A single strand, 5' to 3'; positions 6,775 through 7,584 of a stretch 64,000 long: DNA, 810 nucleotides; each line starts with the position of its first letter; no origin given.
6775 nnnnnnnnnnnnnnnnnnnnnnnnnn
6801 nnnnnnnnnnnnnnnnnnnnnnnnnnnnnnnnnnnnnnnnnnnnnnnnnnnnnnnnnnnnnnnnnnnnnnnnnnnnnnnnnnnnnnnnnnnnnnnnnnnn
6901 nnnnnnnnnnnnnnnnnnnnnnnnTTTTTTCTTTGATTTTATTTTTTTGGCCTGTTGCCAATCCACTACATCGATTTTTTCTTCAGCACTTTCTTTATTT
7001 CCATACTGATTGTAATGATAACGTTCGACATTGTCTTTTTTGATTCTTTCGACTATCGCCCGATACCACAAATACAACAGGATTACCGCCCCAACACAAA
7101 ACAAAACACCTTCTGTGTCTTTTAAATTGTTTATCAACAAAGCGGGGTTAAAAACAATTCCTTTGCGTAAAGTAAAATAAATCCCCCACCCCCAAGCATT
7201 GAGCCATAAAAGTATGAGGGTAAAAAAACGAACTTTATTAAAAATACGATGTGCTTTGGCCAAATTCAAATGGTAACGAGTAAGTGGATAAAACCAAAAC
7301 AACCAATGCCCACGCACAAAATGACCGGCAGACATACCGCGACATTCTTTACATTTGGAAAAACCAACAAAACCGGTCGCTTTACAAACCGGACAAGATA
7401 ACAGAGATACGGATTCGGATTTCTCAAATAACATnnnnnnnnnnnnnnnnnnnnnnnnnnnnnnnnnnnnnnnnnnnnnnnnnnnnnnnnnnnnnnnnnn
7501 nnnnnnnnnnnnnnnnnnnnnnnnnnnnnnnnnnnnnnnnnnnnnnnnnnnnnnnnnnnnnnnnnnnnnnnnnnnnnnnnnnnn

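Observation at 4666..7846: Membrane-anchored zinc-ribbon ClpB-like double AAA+ ATPase embedded in the dcw remnant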

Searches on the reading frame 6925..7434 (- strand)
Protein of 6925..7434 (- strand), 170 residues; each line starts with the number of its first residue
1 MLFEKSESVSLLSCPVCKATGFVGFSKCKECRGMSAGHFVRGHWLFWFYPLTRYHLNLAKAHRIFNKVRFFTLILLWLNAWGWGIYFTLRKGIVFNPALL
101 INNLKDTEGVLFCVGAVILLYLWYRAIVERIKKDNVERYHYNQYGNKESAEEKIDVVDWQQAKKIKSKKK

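Call 15: search_protein_representatives(alignment_id=A1)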
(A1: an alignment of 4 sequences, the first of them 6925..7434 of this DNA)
Query: 4 sequences, 179 profile positions. Proteins with E-value up to 0.001 (for the whole library): 101; up to 1e-10: 40; up to 1e-30: 15. The best 101 are listed.
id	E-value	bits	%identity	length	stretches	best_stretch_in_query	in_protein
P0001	1.5e-91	321.6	-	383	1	1-179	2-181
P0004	1.8e-42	161.6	-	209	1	1-178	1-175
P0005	4.5e-41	157.1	-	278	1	1-178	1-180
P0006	2.3e-39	151.5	-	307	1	1-178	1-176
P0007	2.8e-37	144.8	-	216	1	1-178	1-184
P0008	8.7e-36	139.9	-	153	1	1-149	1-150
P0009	2.8e-35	138.2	-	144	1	2-136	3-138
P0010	4.8e-35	137.4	-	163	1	1-154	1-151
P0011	5.2e-34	134.1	-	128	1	1-127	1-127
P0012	6.6e-34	133.8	-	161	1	1-92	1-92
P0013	3.9e-33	131.2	-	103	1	1-88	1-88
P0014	1.1e-32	129.8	-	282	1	1-178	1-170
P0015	1.2e-32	129.6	-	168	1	1-152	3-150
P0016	1.5e-31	126.1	-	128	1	1-102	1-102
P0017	6.6e-31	124.0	-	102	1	1-102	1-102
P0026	2.2e-25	106.0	-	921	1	1-178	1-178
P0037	4.3e-15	72.4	-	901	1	4-134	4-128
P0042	1.7e-11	60.7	-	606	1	10-172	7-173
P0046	6.4e-10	55.6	-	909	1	6-178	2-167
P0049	3.0e-09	53.4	-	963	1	7-178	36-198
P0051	3.8e-09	53.1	-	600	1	10-173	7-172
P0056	2.5e-08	50.4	-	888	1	7-139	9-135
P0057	3.2e-08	50.1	-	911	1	11-178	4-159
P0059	4.5e-08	49.6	-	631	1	27-173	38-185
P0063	8.8e-08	48.6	-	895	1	7-152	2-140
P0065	1.7e-07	47.7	-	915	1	10-177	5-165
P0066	3.0e-07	46.9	-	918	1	4-140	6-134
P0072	2.1e-06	44.1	-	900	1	10-145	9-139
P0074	2.4e-06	43.9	-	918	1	1-177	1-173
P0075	2.5e-06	43.9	-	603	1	10-175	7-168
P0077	3.6e-06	43.4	-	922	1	5-149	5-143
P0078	4.2e-06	43.2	-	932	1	9-152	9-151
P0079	5.8e-06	42.7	-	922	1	6-173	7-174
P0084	1.0e-05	41.9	-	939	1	10-177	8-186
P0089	3.9e-05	40.0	-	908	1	5-177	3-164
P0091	5.9e-05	39.4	-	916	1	11-139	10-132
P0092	6.1e-05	39.4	-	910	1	10-177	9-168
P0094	7.3e-05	39.1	-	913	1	6-133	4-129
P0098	1.2e-04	38.5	-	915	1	10-179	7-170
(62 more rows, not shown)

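Call 19: find_encoding_contigs(protein=P0046, flank=8000, max_places=3)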
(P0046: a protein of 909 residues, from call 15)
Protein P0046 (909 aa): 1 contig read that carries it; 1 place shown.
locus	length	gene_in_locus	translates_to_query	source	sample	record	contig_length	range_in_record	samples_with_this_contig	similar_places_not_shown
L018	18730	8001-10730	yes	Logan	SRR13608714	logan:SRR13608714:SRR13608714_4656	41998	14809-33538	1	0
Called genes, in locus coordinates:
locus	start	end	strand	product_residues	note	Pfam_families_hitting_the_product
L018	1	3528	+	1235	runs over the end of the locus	PF00041:fn3 (weak), PF13287:Fn3_assoc (weak), PF01471:PG_binding_1 (weak)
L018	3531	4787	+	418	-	PF01541:GIY-YIG, PF27096:UvrC_M, PF02151:UVR (weak), PF08459:UvrC_RNaseH_dom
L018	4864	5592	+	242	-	-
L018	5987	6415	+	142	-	PF02381:MraZ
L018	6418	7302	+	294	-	PF01795:Methyltransf_5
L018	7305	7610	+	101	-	-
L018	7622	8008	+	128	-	-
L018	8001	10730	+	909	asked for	PF02861:Clp_N (weak), PF00158:Sigma54_activat (faint), PF20703:nSTAND1 (weak), PF17871:AAA_lid_9, PF07724:AAA_2, PF07728:AAA_5, PF00004:AAA (weak), PF10431:ClpB_D2-small, +2 more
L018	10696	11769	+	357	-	PF00953:Glycos_transf_4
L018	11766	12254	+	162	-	PF02643:DUF192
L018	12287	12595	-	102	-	PF00829:Ribosomal_L21p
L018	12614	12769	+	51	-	-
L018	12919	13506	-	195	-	PF21176:RecR_HhH, PF02132:RecR_ZnF (weak), PF01751:Toprim, PF13662:Toprim_4, PF21175:RecR_C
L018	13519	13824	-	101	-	PF02575:YbaB_DNA_bd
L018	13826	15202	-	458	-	PF00772:DnaB, PF13481:AAA_25, PF03796:DnaB_C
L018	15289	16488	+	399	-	PF13439:Glyco_transf_4, PF13579:Glyco_trans_4_4, PF20706:GT4-conflict, PF00534:Glycos_transf_1, PF13692:Glyco_trans_1_4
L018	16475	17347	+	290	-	PF10672:Methyltrans_SAM, PF03602:Cons_hypoth95 (weak)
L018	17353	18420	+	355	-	PF02661:Fic (weak)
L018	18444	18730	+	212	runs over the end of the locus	PF00849:PseudoU_synth_2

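Call 20: find_encoding_contigs(protein=P0042, flank=8000, max_places=3)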
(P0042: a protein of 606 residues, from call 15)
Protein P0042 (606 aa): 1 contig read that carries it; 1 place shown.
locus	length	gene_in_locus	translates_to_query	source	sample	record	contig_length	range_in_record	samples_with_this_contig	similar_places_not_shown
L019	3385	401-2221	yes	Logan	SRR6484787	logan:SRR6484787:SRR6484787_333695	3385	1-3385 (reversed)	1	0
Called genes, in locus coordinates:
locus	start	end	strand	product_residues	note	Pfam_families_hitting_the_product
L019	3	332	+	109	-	?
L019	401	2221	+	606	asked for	PF02861:Clp_N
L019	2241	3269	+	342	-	PF00953:Glycos_transf_4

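Call 21: list_cluster_members(proteins=[P0026, P0037, P0046, P0049, P0057, P0066, P0077, P0084, P0092, P0042])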
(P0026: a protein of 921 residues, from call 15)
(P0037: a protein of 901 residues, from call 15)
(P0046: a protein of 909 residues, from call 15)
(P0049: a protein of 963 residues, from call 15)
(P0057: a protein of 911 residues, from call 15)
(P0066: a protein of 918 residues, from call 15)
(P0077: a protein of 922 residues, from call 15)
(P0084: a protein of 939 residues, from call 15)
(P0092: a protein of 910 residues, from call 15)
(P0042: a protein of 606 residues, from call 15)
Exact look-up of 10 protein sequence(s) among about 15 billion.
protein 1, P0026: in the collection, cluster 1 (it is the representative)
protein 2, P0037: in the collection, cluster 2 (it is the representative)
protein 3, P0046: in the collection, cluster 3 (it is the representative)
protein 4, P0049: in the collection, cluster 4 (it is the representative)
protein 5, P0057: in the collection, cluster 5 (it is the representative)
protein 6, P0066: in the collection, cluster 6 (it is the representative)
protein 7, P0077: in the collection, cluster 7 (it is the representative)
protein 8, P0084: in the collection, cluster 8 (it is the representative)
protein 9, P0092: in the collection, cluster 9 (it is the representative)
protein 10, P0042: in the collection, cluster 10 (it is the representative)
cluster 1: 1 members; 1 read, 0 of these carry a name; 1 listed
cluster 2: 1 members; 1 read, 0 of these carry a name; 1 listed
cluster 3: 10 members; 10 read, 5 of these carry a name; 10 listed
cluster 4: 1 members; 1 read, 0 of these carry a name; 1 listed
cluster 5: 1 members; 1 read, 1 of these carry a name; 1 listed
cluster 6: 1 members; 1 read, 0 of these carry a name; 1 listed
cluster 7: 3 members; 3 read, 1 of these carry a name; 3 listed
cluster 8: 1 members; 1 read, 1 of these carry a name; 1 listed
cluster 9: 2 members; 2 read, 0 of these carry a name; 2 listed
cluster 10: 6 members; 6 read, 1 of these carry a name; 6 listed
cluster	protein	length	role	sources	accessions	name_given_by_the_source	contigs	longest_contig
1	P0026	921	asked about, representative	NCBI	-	-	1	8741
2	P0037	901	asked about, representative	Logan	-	-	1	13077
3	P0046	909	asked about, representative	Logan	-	-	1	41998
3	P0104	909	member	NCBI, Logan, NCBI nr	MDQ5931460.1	MAG: ATP-dependent Clp protease ATP-binding subunit ClpC [Patescibacteria group bacterium] | ATP-dependent Clp protease ATP-binding subunit ClpC [Patescibacteria group bacterium]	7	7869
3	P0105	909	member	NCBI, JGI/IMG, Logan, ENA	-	ATP-dependent Clp protease ATP-binding subunit ClpA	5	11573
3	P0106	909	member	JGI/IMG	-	ATP-dependent Clp protease ATP-binding subunit ClpC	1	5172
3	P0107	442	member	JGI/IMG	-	ATP-dependent Clp protease ATP-binding subunit ClpC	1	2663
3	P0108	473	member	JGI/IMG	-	ATP-dependent Clp protease ATP-binding subunit ClpA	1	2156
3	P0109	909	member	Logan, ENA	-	-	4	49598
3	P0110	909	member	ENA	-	-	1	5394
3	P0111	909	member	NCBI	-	-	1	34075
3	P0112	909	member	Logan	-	-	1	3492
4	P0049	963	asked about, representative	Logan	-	-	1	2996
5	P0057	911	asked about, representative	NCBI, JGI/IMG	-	ATP-dependent Clp protease ATP-binding subunit ClpC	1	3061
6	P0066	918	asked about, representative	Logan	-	-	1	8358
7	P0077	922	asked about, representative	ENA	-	-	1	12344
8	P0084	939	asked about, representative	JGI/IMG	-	ATP-dependent Clp protease ATP-binding subunit ClpC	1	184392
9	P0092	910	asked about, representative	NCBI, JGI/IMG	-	-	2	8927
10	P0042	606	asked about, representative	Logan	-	-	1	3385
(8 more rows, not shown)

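Call 22: find_encoding_contigs(protein=P0077, flank=8000, max_places=2)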
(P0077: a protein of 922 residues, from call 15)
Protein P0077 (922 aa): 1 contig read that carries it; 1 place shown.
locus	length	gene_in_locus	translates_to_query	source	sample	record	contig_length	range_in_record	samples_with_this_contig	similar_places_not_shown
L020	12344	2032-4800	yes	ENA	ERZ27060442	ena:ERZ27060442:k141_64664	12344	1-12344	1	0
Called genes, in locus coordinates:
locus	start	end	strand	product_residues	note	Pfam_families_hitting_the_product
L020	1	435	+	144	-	?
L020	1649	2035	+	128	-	-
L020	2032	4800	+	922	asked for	PF02861:Clp_N, PF13191:AAA_16 (faint), PF13173:AAA_14 (faint), PF17871:AAA_lid_9, PF07724:AAA_2, PF00004:AAA (weak), PF07728:AAA_5, PF10431:ClpB_D2-small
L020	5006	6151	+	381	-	PF00953:Glycos_transf_4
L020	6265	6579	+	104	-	PF00829:Ribosomal_L21p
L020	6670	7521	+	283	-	PF01784:DUF34_NIF3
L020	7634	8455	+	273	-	-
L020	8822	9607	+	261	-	PF02578:Cu-oxidase_4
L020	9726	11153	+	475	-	-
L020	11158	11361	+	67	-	-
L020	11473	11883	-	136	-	-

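Call 23: find_encoding_contigs(protein=P0092, flank=8000, max_places=2)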
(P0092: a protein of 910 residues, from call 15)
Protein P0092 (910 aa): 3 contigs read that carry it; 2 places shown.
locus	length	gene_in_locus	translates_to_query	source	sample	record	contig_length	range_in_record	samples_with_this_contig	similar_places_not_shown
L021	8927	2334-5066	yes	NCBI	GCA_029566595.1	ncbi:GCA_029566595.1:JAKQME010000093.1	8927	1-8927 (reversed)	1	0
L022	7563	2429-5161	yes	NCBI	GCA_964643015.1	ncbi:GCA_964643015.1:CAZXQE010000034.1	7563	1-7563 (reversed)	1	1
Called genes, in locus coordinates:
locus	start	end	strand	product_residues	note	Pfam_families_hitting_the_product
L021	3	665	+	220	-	?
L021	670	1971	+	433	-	PF08245:Mur_ligase_M, PF02875:Mur_ligase_C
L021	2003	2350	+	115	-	-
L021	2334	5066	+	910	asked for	PF00158:Sigma54_activat (faint), PF00004:AAA (weak), PF07724:AAA_2, PF07728:AAA_5, PF10431:ClpB_D2-small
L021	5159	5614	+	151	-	PF03449:GreA_GreB_N, PF01272:GreA_GreB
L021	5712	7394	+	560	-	PF01656:CbiA (weak), PF06418:CTP_synth_N, PF00117:GATase, PF07722:Peptidase_C26 (weak)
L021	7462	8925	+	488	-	?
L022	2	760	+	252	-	?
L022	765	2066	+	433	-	PF08245:Mur_ligase_M, PF02875:Mur_ligase_C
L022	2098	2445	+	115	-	-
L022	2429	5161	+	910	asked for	PF00158:Sigma54_activat (faint), PF00004:AAA (weak), PF07724:AAA_2, PF07728:AAA_5, PF10431:ClpB_D2-small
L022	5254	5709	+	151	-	PF03449:GreA_GreB_N, PF01272:GreA_GreB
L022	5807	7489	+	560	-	PF01656:CbiA (weak), PF06418:CTP_synth_N, PF00117:GATase, PF07722:Peptidase_C26 (weak)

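Call 40: find_encoding_contigs(protein=P0084, flank=7000, max_places=1)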
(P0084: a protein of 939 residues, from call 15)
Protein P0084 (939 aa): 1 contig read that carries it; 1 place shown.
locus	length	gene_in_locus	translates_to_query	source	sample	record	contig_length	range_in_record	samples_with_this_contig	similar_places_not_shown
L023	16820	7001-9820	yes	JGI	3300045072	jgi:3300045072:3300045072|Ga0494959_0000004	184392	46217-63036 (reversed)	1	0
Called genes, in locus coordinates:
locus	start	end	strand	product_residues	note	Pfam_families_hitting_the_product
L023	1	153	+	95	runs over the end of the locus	-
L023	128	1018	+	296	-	PF00119:ATP-synt_A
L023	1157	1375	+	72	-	PF00137:ATP-synt_C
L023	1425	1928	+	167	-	PF00430:ATP-synt_B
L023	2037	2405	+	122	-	PF00213:OSCP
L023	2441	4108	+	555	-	PF02874:ATP-synt_ab_N, PF00006:ATP-synt_ab, PF00306:ATP-synt_ab_C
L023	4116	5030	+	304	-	PF00231:ATP-synt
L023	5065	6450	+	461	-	PF02874:ATP-synt_ab_N, PF00006:ATP-synt_ab, PF22919:ATP-synt_VA_C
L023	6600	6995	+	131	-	-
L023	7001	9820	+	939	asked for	PF02861:Clp_N, PF13191:AAA_16 (weak), PF00004:AAA, PF17871:AAA_lid_9, PF07724:AAA_2, PF00004:AAA, PF07728:AAA_5, PF10431:ClpB_D2-small, +3 more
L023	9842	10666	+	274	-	-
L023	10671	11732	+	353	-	PF00953:Glycos_transf_4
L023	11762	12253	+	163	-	PF02643:DUF192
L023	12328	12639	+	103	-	-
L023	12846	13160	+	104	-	PF00829:Ribosomal_L21p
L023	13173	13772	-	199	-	PF21176:RecR_HhH, PF02132:RecR_ZnF (weak), PF13662:Toprim_4, PF21175:RecR_C (weak)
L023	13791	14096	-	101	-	PF02575:YbaB_DNA_bd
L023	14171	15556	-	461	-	PF00772:DnaB, PF03796:DnaB_C, PF13481:AAA_25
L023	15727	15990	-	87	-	-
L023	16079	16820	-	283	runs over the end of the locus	PF00763:THF_DHG_CYH, PF02882:THF_DHG_CYH_C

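Call 41: find_encoding_contigs(protein=P0089, flank=7000, max_places=1)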
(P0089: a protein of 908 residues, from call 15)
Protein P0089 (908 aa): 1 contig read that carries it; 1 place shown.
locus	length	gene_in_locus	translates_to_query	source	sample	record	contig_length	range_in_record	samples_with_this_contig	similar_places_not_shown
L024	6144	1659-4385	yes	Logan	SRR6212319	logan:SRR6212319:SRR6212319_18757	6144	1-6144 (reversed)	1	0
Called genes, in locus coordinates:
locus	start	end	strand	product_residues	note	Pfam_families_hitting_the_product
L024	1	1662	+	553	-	?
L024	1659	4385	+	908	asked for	PF02861:Clp_N, PF17871:AAA_lid_9, PF07724:AAA_2, PF07728:AAA_5, PF00004:AAA (weak), PF10431:ClpB_D2-small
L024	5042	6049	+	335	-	-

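Call 42: find_encoding_contigs(protein=P0051, flank=7000, max_places=2)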
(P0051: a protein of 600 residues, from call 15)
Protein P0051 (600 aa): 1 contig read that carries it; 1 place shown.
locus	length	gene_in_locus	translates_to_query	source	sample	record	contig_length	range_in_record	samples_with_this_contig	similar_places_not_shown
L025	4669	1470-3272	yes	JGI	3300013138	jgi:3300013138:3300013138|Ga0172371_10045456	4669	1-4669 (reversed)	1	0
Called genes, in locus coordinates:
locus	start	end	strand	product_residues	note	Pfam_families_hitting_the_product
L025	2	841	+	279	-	?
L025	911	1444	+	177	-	PF02498:Bro-N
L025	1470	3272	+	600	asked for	PF02861:Clp_N (weak)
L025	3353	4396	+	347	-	PF00953:Glycos_transf_4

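Call 58: find_encoding_contigs(protein=P0059, flank=8000, max_places=2)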
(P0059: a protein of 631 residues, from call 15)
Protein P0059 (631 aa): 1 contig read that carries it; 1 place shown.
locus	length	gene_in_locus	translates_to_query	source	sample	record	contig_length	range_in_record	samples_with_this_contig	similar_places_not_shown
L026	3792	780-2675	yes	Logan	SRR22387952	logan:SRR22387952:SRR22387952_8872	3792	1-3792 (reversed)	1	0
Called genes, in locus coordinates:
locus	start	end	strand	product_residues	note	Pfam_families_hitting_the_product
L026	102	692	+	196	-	PF10502:Peptidase_S26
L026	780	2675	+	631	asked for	PF02861:Clp_N (faint), PF13173:AAA_14 (faint), PF25199:nSTAND_NTPase5 (faint)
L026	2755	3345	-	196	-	-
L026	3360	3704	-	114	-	-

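Call 59: find_encoding_contigs(protein=P0075, flank=8000, max_places=2)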
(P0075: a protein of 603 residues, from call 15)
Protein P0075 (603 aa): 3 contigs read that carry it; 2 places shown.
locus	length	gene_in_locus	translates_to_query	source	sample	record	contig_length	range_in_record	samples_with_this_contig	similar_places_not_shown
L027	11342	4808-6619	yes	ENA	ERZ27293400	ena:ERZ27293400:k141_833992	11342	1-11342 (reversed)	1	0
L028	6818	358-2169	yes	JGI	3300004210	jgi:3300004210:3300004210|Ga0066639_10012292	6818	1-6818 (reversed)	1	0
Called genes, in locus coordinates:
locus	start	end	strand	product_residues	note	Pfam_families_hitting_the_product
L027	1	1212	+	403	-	?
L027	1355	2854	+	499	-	PF13522:GATase_6 (weak)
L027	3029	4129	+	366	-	PF00226:DnaJ, PF01556:DnaJ_C, PF00684:DnaJ_CXXCXGXG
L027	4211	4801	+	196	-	PF10502:Peptidase_S26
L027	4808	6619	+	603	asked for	PF02861:Clp_N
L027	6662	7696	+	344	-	PF00953:Glycos_transf_4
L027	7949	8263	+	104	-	PF00829:Ribosomal_L21p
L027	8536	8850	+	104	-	-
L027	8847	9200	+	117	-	-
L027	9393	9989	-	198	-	PF21176:RecR_HhH, PF02132:RecR_ZnF, PF01751:Toprim (weak), PF13662:Toprim_4, PF21175:RecR_C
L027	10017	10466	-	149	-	PF05635:23S_rRNA_IVP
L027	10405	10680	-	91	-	PF02575:YbaB_DNA_bd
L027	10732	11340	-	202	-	?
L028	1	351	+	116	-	?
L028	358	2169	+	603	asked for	PF02861:Clp_N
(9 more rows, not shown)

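Call 65: search_protein_families(library=pfam, proteins=[L023:9842-10666:+, L024:1-1662:+, L024:5042-6049:+], max_evalue=0.001)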
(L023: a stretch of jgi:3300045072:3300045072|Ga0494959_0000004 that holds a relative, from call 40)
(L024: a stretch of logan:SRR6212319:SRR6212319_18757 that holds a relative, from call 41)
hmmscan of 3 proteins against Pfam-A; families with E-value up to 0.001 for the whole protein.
L023:9842-10666:+ (274 aa): 0 families

L024:1-1662:+ (553 aa): 4 families
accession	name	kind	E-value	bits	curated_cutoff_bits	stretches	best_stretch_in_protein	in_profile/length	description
PF02534.20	T4SS-DNA_transf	-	2.1e-10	40.5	20.1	1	135-473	37-380/468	Type IV secretory system Conjugative DNA transfer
PF01935.23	DUF87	-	1.1e-07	32.6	23.2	1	143-373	23-212/220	Helicase HerA, central domain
PF10412.15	TrwB_AAD_bind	-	4e-06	26.4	20.5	0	142-206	14-72/387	Type IV secretion-system coupling protein DNA-binding domain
PF12696.13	TraG-D_C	-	1.5e-05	25.4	22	1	400-472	2-73/126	TraM recognition site of TraD and TraG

L024:5042-6049:+ (335 aa): 1 family
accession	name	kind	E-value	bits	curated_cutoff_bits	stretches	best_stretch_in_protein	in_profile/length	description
PF13462.12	Thioredoxin_4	-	0.00014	22.5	23.2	1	135-294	16-162/165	Thioredoxin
